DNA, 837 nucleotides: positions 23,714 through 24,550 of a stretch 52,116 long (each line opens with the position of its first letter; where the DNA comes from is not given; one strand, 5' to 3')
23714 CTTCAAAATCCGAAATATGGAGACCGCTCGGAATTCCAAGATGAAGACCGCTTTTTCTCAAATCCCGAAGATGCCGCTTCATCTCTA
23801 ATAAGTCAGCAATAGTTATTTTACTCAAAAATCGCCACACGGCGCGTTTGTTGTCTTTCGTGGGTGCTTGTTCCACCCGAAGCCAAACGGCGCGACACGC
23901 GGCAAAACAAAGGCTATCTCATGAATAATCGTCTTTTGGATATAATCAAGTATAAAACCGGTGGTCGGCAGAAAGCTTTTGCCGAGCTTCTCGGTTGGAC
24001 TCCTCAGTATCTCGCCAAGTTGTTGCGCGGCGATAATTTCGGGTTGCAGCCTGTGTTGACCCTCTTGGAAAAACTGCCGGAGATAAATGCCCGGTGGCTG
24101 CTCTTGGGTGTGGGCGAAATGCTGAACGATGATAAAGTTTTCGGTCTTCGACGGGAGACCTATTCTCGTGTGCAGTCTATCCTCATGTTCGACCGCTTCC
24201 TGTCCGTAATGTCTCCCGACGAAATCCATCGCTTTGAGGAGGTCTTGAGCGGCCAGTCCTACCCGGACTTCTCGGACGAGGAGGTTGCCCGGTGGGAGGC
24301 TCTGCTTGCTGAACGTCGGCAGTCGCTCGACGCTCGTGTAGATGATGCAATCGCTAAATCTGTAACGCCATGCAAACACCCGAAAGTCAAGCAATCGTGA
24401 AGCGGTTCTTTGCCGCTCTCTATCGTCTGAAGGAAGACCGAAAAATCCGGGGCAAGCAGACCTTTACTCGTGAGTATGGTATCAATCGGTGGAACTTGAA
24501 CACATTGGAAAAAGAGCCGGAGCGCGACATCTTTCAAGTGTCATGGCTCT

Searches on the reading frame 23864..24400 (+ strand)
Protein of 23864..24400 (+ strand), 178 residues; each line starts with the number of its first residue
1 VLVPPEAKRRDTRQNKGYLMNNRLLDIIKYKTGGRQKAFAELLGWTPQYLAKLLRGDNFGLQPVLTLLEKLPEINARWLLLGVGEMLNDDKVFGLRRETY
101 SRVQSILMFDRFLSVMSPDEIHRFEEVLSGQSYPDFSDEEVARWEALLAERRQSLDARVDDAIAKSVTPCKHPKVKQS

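Call 17: search_protein_families(library=pfam, proteins=[window:23864-24400:+], max_evalue=0.01)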
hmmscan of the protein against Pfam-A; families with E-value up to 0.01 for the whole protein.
window:23864-24400:+ (178 aa): 2 families
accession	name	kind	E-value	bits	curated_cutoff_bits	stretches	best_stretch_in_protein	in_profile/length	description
PF01381.28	HTH_3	-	0.0013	19.1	23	1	34-71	10-48/55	Helix-turn-helix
PF13560.12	HTH_31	-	0.0091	16.7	27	0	32-57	13-38/64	Helix-turn-helix domain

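Call 18: search_protein_families(library=phrogs, proteins=[window:23864-24400:+], max_evalue=0.001)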
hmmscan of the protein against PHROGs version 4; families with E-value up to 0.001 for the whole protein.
window:23864-24400:+ (178 aa): 3 families
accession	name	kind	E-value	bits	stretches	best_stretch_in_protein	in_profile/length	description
phrog_4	-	transcription regulation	3.3e-07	30.6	1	20-105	137-205/400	transcriptional repressor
phrog_8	-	transcription regulation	1.2e-06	29.2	1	21-123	163-260/346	transcriptional regulator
phrog_35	-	transcription regulation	0.00042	21.4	1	20-61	74-112/181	transcriptional repressor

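Call 77: find_related_loci(query=window:23921-24400:+, collection=viral_contigs, flank=2500)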
Query window:23921-24400:+ (159 aa) in viral_contigs; peptide patterns used: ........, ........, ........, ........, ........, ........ (x = any residue, [..] = any of these).
28 stretches matched a pattern; 23 encode a relative of the query (tblastn E <= 1e-3); 23 distinct loci.
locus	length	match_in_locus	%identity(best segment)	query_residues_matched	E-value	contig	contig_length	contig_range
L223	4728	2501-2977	91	1-159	8e-97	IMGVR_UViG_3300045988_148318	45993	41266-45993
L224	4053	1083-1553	66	1-157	1e-69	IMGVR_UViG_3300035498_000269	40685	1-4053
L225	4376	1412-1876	69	1-159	2e-69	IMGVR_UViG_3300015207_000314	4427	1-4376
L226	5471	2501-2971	66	1-157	1e-69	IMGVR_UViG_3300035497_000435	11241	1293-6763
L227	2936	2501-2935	66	1-145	2e-64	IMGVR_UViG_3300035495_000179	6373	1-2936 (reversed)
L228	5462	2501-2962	56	1-153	2e-54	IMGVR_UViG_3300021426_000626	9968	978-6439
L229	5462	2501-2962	56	1-153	2e-54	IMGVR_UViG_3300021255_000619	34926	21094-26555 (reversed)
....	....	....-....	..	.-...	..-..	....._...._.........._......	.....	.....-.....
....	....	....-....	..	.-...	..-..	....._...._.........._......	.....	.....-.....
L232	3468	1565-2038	49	1-158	7e-49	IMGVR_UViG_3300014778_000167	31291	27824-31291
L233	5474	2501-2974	49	1-158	8e-49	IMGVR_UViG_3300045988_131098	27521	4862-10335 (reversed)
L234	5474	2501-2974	49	1-158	2e-48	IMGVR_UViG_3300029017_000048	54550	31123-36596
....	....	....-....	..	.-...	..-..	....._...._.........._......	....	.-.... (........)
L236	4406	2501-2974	49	1-158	2e-48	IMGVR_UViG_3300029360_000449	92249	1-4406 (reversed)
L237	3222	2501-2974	49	1-158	2e-48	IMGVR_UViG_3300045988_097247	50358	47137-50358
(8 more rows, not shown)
